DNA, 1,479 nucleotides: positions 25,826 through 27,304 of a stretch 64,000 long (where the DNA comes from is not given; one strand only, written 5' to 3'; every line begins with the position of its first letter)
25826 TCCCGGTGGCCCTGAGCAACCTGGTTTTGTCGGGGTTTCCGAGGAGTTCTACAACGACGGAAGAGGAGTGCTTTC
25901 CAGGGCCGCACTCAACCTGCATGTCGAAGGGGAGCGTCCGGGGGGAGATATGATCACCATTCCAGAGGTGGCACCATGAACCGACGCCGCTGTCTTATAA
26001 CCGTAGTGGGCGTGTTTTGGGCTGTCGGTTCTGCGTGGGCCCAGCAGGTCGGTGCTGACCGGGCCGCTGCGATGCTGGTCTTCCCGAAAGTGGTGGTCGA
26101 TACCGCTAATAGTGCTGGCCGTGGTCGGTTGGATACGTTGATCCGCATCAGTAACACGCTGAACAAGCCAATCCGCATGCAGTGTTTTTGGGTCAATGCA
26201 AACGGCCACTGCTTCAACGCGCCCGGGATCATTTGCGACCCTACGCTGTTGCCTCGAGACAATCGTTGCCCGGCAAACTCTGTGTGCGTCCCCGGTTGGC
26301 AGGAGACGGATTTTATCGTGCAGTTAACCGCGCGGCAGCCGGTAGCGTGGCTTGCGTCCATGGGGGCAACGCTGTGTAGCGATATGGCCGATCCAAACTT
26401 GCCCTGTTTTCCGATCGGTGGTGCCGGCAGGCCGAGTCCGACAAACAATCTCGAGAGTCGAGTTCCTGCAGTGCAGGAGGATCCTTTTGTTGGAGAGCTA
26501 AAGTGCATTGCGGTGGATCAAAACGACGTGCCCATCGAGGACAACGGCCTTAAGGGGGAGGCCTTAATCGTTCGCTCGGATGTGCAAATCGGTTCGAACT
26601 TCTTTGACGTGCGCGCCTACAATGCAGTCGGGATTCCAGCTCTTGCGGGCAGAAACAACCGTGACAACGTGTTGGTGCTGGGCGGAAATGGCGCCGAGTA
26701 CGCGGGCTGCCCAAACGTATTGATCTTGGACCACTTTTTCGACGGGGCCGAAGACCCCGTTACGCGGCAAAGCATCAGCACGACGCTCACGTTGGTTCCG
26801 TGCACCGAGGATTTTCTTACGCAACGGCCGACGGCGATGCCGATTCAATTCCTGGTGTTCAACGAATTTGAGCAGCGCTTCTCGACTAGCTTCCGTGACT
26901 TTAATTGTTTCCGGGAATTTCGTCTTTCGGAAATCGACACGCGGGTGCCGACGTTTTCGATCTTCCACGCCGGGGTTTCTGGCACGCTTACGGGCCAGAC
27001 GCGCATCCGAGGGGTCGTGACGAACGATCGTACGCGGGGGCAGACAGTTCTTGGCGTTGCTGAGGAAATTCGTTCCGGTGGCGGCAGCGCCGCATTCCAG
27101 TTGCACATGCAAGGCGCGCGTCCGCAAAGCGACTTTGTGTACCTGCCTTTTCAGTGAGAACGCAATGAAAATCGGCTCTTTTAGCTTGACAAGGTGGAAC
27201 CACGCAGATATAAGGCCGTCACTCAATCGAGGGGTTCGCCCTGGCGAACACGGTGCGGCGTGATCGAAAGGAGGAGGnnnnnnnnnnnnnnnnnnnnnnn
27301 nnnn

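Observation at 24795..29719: Tandem array of four paralogous, secreted, cysteine-rich proteins of an unrecognised family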

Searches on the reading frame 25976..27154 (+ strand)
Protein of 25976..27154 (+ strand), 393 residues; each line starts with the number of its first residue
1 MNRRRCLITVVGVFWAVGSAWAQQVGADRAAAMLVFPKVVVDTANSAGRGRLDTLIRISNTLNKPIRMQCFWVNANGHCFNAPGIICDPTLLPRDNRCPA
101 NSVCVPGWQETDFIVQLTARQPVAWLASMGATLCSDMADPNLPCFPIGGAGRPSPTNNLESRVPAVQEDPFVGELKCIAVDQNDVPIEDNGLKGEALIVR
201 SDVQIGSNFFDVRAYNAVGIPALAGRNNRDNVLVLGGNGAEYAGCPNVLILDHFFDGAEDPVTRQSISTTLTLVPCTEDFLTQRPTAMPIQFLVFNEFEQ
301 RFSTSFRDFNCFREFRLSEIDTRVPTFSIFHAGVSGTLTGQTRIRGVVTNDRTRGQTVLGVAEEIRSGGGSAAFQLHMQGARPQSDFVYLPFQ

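Call 4: search_protein_families(library=pfam, proteins=[window:25976-27154:+], max_evalue=1)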
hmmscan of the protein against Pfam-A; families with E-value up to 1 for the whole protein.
window:25976-27154:+ (393 aa): 0 families

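Call 5: search_protein_families(library=ncbifam, proteins=[window:25976-27154:+], max_evalue=1)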
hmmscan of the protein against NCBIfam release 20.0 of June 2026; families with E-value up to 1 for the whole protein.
window:25976-27154:+ (393 aa): 0 families

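Call 11: search_solved_structures(query=A2, max_evalue=10)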
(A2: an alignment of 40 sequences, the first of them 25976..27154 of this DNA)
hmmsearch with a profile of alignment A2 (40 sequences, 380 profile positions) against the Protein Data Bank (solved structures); distinct sequences matched with E-value up to 10: 1.
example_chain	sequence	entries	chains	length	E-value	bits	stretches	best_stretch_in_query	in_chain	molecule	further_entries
5bnc_A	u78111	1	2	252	1.9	10.3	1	95-131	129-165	heme binding protein MSMEG_6519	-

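Call 20: predict_structure(alignment_id=A2)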
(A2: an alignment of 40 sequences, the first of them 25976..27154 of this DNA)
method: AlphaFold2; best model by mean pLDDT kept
length: 393 residues; sequences in the alignment: 40
mean_pLDDT: 74.1   pTM: 0.75
mean pLDDT of the five models: 74.1, 72.7, 71.4, 69.8, 69.3
residues with pLDDT >= 90: 97; 70-90: 151; 50-70: 95; < 50: 50
segments of 3 or more residues with pLDDT < 50: 1-7, 14-27, 139-157, 351-353
pLDDT, mean of each block of 10 residues (from residue 1): 48 46 43 91 78 91 89 72 56 66 69 84 85 54 38 43 80 89 83 92 69 90 61 55 79 93 91 77 70 94 84 85 85 93 80 66 89 85 56 46
secondary structure, 60 per line:
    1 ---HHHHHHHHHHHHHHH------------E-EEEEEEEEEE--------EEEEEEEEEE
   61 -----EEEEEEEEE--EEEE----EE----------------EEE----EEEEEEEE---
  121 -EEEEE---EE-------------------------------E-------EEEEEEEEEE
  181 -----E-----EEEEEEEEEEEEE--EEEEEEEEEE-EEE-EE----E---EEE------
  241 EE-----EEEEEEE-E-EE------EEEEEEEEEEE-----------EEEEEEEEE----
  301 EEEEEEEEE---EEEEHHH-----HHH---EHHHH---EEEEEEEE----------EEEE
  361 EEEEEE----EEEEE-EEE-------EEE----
elements in order: H4-18 E33-42 E51-60 E66-74 E77-80 E103-105 E110-117 E122-126 E171-180 E192-204 E207-216 E218-220 E232-234 E248-254 E266-276 E288-296 E301-309 E313-316 H332-335 E339-346 E357-366 E371-375 E377-379 E387-389

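Call 31: fold_search(model_id=the predicted structure, library=pdb)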
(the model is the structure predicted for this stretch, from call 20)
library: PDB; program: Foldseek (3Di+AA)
matches with E <= 10: 665; with E <= 0.001: 0
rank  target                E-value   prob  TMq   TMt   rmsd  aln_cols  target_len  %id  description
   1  5mhm_B                3.8e-03  0.38  0.13  0.08  21.1       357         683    9  FXIIIa in complex with the inhibitor ZED1630 (released 2017-12-20)
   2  4kh9_B                4.7e-03  0.07  0.09  0.09  25.0       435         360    8  Crystal structure of a DUF4785 family protein (lpg0956) from Legionella pneumophila subsp. pneumophila str. Philadelph (released 2013-07-03)
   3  2hb0_A                5.9e-03  0.11  0.12  0.12  26.5       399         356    9  Crystal Structure of CfaE, the Adhesive Subunit of CFA/I Fimbria of Enterotoxigenic Escherichia coli (released 2007-06-26)
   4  7ah9_5D               6.2e-03  0.08  0.08  0.07  25.9       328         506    6  Substrate-engaged type 3 secretion system needle complex from Salmonella enterica typhimurium - SpaR state 1 (released 2021-03-17)
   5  5cyl_B                1.1e-02  0.12  0.13  0.14  29.8       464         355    9  Crystal structure of the CupB6 tip adhesin from Pseudomonas aeruginosa (released 2016-10-05)
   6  6pee_A                1.2e-02  0.06  0.07  0.08  24.3       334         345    8  InvG secretin domain beta-barrel from Salmonella SPI-1 injectisome NC-base (released 2019-10-23)
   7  6q14_A                1.2e-02  0.06  0.07  0.07  24.3       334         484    8  Structure of the Salmonella SPI-1 injectisome NC-base (released 2019-10-23)
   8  6q14_B                1.2e-02  0.06  0.07  0.07  24.3       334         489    8  Structure of the Salmonella SPI-1 injectisome NC-base (released 2019-10-23)
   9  7vrn_I                1.2e-02  0.13  0.14  0.14  24.0       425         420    8  Structure of infectious bursal disease virus Gt strain (released 2022-03-30)
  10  7vrn_A                1.3e-02  0.21  0.17  0.16  23.8       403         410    9  Structure of infectious bursal disease virus Gt strain (released 2022-03-30)
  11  3lha_A                1.4e-02  0.06  0.09  0.11  23.9       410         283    7  Crystal structure of mouse VPS26B(R240S/G241A/E242S) in spacegroup P41 21 2 (released 2010-02-02)
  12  8hsv_A                1.5e-02  0.09  0.11  0.12  24.2       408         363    6  The structure of rat beta-arrestin1 in complex with a rat Mdm2 peptide (released 2023-07-19)
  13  7ah9_5E               1.5e-02  0.05  0.08  0.07  25.3       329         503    8  Substrate-engaged type 3 secretion system needle complex from Salmonella enterica typhimurium - SpaR state 1 (released 2021-03-17)
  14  7n6y_A                1.5e-02  0.14  0.14  0.11  23.6       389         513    7  Mouse norovirus (MNV-1) capsid at pH 5.0 (released 2021-09-08)
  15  1nc7_A                1.6e-02  1.00  0.23  0.71   6.2       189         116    7  Crystal Structure of Thermotoga maritima 1070 (released 2003-07-01)
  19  1nc7_D                2.4e-02  1.00  0.22  0.69   6.1       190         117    6  Crystal Structure of Thermotoga maritima 1070 (released 2003-07-01)
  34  1nc7_B                5.0e-02  1.00  0.22  0.69   6.4       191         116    6  Crystal Structure of Thermotoga maritima 1070 (released 2003-07-01)
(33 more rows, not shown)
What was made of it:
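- On Viral or jelly-roll capsid-like proteins: Foldseek PDB whole-chain TM-scores are 0.2 or below (call 31).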

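Call 34: find_related_loci(query=A2, collection=genome_contigs, flank=10000)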
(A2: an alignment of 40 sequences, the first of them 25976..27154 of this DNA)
Query A2 (393 aa) in genome_contigs; peptide patterns used: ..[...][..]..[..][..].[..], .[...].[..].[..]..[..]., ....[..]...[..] (x = any residue, [..] = any of these).
314 stretches matched a pattern; 230 encode a relative of the query (tblastn E <= 1e-3); the best 80 are kept; 78 distinct loci.
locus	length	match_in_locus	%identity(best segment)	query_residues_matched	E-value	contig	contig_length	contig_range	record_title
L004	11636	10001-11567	82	1-393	0e+0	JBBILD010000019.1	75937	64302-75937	MAG: Myxococcales bacterium isolate SLS170214_bin_200 NODE_222_length_75937_cov_2.86441, whole genome shotgun sequence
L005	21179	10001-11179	88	1-393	0e+0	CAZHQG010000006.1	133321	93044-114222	MAG TPA_asm: uncultured Candidatus Binatia bacterium isolate binchicken_co40_104 genome assembly, contig: NODE_160_lengt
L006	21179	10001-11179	93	1-393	0e+0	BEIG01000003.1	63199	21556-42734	Bacterium HR30 DNA, contig: NODE_195_3, isolate: HRbin30, whole genome shotgun sequence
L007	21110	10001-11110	63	24-391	6e-149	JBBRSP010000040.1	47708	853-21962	MAG: Candidatus Binatia bacterium isolate La2_metabat2.097 La2_metabat2.097_K_1127201L47708_cov_25.1820, whole genome sh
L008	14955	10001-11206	54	8-391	2e-135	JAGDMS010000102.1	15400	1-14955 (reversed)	MAG: Deltaproteobacteria bacterium isolate CTSoil_040 scaffold_1664, whole genome shotgun sequence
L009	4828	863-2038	56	27-391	7e-136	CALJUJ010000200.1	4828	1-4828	MAG TPA_asm: uncultured bacterium isolate SRR7515933_bin.87_CONCOCT_v1.1_MAG genome assembly, contig: ERZ869942.10161, w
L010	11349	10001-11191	56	11-391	1e-133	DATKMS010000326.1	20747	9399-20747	MAG TPA_asm: Candidatus Margulisiibacteriota bacterium isolate SMAG_U14717 k141_1725112, whole genome shotgun sequence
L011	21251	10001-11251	52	1-391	7e-131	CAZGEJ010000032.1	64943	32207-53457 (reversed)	MAG TPA_asm: uncultured Candidatus Binatia bacterium isolate binchicken_co319_203 genome assembly, contig: NODE_596_leng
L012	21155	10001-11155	54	25-391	3e-130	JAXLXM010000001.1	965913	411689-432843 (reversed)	MAG: Candidatus Binatia bacterium isolate STL-DESB1 C1.37.fa-1, whole genome shotgun sequence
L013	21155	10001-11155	55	25-391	2e-128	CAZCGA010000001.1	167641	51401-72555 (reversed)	MAG TPA_asm: uncultured Candidatus Binatia bacterium isolate SRP119689_co1_8 genome assembly, contig: NODE_50_length_167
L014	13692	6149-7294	53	24-391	4e-126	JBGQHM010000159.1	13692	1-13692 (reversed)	MAG: Candidatus Binatia bacterium isolate OBJ2_061818_070_72 k141_1356398_length_13692_cov_14.5363, whole genome shotgun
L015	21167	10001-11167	52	2-391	4e-121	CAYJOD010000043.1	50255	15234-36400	MAG TPA_asm: uncultured Candidatus Binatia bacterium isolate ERP124720_co1_58 genome assembly, contig: NODE_974_length_5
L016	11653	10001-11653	52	25-391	6e-121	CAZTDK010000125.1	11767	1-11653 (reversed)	MAG TPA_asm: uncultured Candidatus Binatia bacterium isolate binchicken_co54_374 genome assembly, contig: NODE_9891_leng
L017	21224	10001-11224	51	4-391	5e-120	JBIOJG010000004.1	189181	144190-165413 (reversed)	MAG: Candidatus Binatia bacterium isolate GcC5-6 k141_760991_length_189181_cov_139.0000, whole genome shotgun sequence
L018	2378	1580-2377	64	1-266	1e-118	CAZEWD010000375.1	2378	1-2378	MAG TPA_asm: uncultured Candidatus Binatia bacterium isolate SRP263991_co5_163 genome assembly, contig: NODE_94914_lengt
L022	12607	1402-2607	50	5-391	1e-118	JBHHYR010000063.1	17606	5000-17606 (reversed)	MAG: Candidatus Binatia bacterium isolate Maj_2_bin.38 NODE_1639_length_17606_cov_6.429491, whole genome shotgun sequenc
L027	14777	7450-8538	46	1-391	1e-96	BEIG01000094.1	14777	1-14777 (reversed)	Bacterium HR30 DNA, contig: NODE_1161_94, isolate: HRbin30, whole genome shotgun sequence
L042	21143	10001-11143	45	15-391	7e-90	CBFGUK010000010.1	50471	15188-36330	MAG TPA_asm: uncultured bacterium isolate SRR17295757_concoct_170 genome assembly, contig: ERZ23398518.547, whole genome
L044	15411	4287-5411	46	30-391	5e-89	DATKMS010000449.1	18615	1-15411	MAG TPA_asm: Candidatus Margulisiibacteriota bacterium isolate SMAG_U14717 k141_2655298, whole genome shotgun sequence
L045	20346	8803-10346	65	8-391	3e-109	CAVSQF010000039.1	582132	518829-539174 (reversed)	MAG: uncultured delta proteobacterium isolate MFD01476.bin.1.163 genome assembly, contig: contig_27971, whole genome sho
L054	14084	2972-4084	44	24-391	7e-86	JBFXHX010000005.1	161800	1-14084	MAG: Candidatus Binatia bacterium isolate CA_2019_TPIn_197 NODE_346_length_161800_cov_10.182956_TPIn, whole genome shotg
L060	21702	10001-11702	41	10-391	3e-84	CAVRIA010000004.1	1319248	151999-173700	MAG: uncultured bacterium isolate MFD05684.bin.1.163 genome assembly, contig: contig_14863, whole genome shotgun sequenc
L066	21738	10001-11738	41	4-391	2e-82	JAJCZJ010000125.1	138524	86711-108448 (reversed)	MAG: Deltaproteobacteria bacterium isolate OFTM157 OFTM157_124, whole genome shotgun sequence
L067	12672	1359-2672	39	8-391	3e-82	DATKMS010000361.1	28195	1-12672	MAG TPA_asm: Candidatus Margulisiibacteriota bacterium isolate SMAG_U14717 k141_4846112, whole genome shotgun sequence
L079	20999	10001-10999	45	53-391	5e-79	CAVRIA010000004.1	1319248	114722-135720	MAG: uncultured bacterium isolate MFD05684.bin.1.163 genome assembly, contig: contig_14863, whole genome shotgun sequenc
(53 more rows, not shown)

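Call 37: search_protein_families(library=pfam, proteins=[L060:7508-8872:+, L079:4553-5161:+, L066:5470-7263:+, L054:4088-4693:+, L067:3452-4018:+, L044:7559-10390:-, L042:53-1171:+, L066:7657-8325:-, L022:9815-11572:+, L045:16521-17018:+], max_evalue=0.001)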
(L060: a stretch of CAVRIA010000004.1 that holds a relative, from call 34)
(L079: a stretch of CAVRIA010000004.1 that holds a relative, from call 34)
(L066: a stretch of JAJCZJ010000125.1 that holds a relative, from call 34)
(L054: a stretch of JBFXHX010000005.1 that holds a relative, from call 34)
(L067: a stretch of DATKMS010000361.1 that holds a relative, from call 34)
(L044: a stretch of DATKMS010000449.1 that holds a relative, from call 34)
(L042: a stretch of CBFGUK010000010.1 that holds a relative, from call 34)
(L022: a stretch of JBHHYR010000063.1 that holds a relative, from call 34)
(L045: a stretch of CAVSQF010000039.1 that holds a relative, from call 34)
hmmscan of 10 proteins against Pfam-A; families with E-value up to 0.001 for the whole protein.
L060:7508-8872:+ (454 aa): 4 families
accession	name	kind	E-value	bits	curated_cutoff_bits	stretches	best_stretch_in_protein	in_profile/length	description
PF03721.20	UDPG_MGDP_dh_N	-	1.3e-37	129.6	27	1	25-207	3-181/187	UDP-glucose/GDP-mannose dehydrogenase family, NAD binding domain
PF00984.24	UDPG_MGDP_dh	-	5.2e-29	100.6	25.4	1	228-318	2-93/94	UDP-glucose/GDP-mannose dehydrogenase family, central domain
PF03720.21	UDPG_MGDP_dh_C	-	1.2e-21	77.4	30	1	345-441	1-101/103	UDP-glucose/GDP-mannose dehydrogenase family, UDP binding domain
PF03446.21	NAD_binding_2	-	1.9e-06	28.4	21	1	25-160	2-106/161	NAD binding domain of 6-phosphogluconate dehydrogenase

L079:4553-5161:+ (202 aa): 0 families

L066:5470-7263:+ (597 aa): 1 family
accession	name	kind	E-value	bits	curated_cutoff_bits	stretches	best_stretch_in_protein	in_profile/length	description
PF23416.1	DUF7107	-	6.1e-05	23.7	24.6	0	253-277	23-47/48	Domain of unknown function (DUF7107)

L054:4088-4693:+ (201 aa): 0 families

L067:3452-4018:+ (188 aa): 0 families

L044:7559-10390:- (943 aa): 4 families
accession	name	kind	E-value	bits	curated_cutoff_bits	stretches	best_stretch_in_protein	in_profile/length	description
PF02786.22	CPSase_L_D2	-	1.1e-18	67.9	19.8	2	269-355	43-128/211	Carbamoyl-phosphate synthase L chain, ATP binding domain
PF00364.28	Biotin_lipoyl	-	1.5e-12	47.6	22.1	1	839-912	2-72/73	Biotin-requiring enzyme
PF00289.28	Biotin_carb_N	-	6.8e-12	46.3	25.5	1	41-154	5-106/110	Biotin carboxylase, N-terminal domain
PF02785.25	Biotin_carb_C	-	2.3e-06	28.1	32.4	1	485-585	1-91/108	Biotin carboxylase C-terminal domain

L042:53-1171:+ (372 aa): 2 families
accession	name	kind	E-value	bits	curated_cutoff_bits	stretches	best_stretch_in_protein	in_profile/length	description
PF02481.21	DNA_processg_A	-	6.7e-76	254.6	29.6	1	77-279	4-210/212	DNA recombination-mediator protein A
PF17782.7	DprA_WH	-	5.5e-15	55.6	22.9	1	304-359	5-60/61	DprA winged helix domain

L066:7657-8325:- (222 aa): 0 families

L022:9815-11572:+ (585 aa): 6 families
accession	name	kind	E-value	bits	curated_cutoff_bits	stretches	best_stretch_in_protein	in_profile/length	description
PF01807.25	Zn_ribbon_DnaG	-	6.9e-36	122.4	24.9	1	8-100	2-94/98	CHC2 zinc finger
PF08275.17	DNAG_N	-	8.5e-34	116.8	26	1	126-250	2-127/128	DNA primase catalytic core, N-terminal domain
PF13155.12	Toprim_2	-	4.9e-16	59.3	22.1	1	261-345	1-87/88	Toprim-like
PF13662.12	Toprim_4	-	8.6e-15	55.2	25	1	259-325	2-75/85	Toprim domain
PF01751.28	Toprim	-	6.8e-11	42.6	23.1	1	260-324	2-80/96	Toprim domain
PF13362.12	Toprim_3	-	2.1e-07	31.7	27.2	1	260-351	2-94/95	Toprim domain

L045:16521-17018:+ (165 aa): 1 family
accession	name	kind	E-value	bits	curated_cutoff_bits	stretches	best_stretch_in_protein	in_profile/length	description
PF02674.22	Colicin_V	-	1.9e-20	73.8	29.3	1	4-144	1-142/144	Colicin V production protein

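Call 39: search_protein_families(library=pfam, proteins=[L027:227-2980:+, L027:2971-4629:+, L027:8681-10612:+, L066:13865-15943:+, L066:12032-13702:-, L066:2371-5433:+, L027:6304-7362:+, L027:7375-8562:+], max_evalue=0.01)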
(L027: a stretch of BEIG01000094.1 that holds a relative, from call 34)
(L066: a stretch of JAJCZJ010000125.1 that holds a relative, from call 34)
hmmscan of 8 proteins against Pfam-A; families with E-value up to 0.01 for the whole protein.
L027:227-2980:+ (917 aa): 2 families
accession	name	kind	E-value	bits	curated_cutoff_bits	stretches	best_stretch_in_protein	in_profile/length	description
PF07676.18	PD40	-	3.6e-09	36.8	20.9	0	254-289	9-37/38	WD40-like Beta Propeller Repeat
PF00036.39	EF-hand_1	-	0.0026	17.6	25.4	0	892-909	9-26/29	EF hand domain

L027:2971-4629:+ (552 aa): 0 families

L027:8681-10612:+ (643 aa): 4 families
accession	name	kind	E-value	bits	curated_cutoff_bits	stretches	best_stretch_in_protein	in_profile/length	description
PF02784.22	Orn_Arg_deC_N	-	2e-41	142.5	23.4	1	90-353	7-247/247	Pyridoxal-dependent decarboxylase, pyridoxal binding domain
PF17810.6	Arg_decarb_HB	-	6.6e-26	90.9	23.3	1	378-459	1-83/84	Arginine decarboxylase helical bundle domain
PF17944.6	Arg_decarbox_C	-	7.3e-15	55.7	23.3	1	587-640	1-51/51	Arginine decarboxylase C-terminal helical extension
PF04312.18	DUF460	-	0.0089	16.2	28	0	137-201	36-100/135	Protein of unknown function (DUF460)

L066:13865-15943:+ (692 aa): 10 families
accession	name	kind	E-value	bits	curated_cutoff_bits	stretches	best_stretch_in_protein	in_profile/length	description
PF02754.22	CCG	-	2.4e-35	121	20.6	2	577-665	1-85/85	Cysteine-rich domain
PF13183.11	Fer4_8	-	8.4e-10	39.5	27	1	298-386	2-66/68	4Fe-4S dicluster domain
PF13187.11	Fer4_9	-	8.3e-09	35.8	27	1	301-386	2-49/52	4Fe-4S dicluster domain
PF13534.11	Fer4_17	-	1.3e-07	32.4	22.2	1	296-315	41-60/61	4Fe-4S dicluster domain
PF13237.11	Fer4_10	-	3e-07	30.7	25.5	1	296-385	4-53/53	4Fe-4S dicluster domain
PF12838.12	Fer4_7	-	4.3e-07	30.7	27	0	373-386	37-50/52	4Fe-4S dicluster domain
PF12797.12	Fer4_2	-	1.7e-06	28.1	24.5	2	292-313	1-22/22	4Fe-4S binding domain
PF13484.11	Fer4_16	-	5.4e-05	24.3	30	0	374-387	2-15/66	4Fe-4S double cluster binding domain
PF17179.9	Fer4_22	-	0.00029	22.1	27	0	291-315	71-95/95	4Fe-4S dicluster domain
PF00037.32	Fer4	-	0.00083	19.5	21.1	0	296-312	3-19/24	4Fe-4S binding domain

L066:12032-13702:- (556 aa): 1 family
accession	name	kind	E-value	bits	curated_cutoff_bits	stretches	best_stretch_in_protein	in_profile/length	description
PF01642.28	MM_CoA_mutase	-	5.8e-232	771.2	22.1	1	35-548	2-512/512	Methylmalonyl-CoA mutase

L066:2371-5433:+ (1020 aa): 4 families
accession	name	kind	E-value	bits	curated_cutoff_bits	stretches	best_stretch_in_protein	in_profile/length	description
PF00404.24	Dockerin_1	-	1.4e-09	38.4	22.9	1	960-1013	2-57/57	Dockerin type I domain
PF23416.1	DUF7107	-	7.1e-05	23.5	24.6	2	552-601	2-47/48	Domain of unknown function (DUF7107)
PF04706.18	Dickkopf_N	-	0.0042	17.8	25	1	907-926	32-51/51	Dickkopf N-terminal cysteine-rich region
PF07676.18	PD40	-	0.0082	16.5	20.9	0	319-355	9-38/38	WD40-like Beta Propeller Repeat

L027:6304-7362:+ (352 aa): 0 families

L027:7375-8562:+ (395 aa): 0 families

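Call 40: search_protein_representatives(alignment_id=A2)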
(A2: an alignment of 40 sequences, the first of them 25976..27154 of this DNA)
Query: 40 sequences, 380 profile positions. Proteins with E-value up to 0.001 (for the whole library): 1795; up to 1e-10: 1260; up to 1e-30: 616. The best 150 are listed.
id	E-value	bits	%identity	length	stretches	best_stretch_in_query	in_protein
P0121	4.6e-159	545.6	-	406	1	1-380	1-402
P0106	5.2e-157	538.8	-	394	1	9-379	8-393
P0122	2.0e-154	530.3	-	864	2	12-335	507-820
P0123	1.2e-133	462.0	-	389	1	1-293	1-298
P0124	3.1e-132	457.3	-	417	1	3-380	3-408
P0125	4.6e-123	427.1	-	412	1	1-379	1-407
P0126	9.7e-123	426.0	-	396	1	30-378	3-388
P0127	1.4e-120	419.0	-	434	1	6-372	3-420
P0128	1.3e-115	402.6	-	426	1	5-378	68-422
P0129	1.1e-112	393.0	-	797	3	9-374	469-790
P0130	1.1e-112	393.0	-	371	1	1-377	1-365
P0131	1.1e-111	389.6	-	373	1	15-377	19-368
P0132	2.3e-111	388.6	-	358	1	15-376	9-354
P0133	5.3e-111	387.4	-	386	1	8-377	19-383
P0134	1.4e-110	386.0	-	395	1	8-367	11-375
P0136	7.5e-110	383.6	-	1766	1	27-378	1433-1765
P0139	4.4e-108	377.8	-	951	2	9-353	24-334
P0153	6.1e-99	347.7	-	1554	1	26-378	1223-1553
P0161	1.0e-95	337.1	-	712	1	26-378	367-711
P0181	2.1e-89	316.3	-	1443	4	143-379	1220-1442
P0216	2.4e-82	293.1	-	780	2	144-377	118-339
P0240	1.8e-79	283.6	-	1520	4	144-377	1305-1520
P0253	1.1e-78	281.0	-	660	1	8-378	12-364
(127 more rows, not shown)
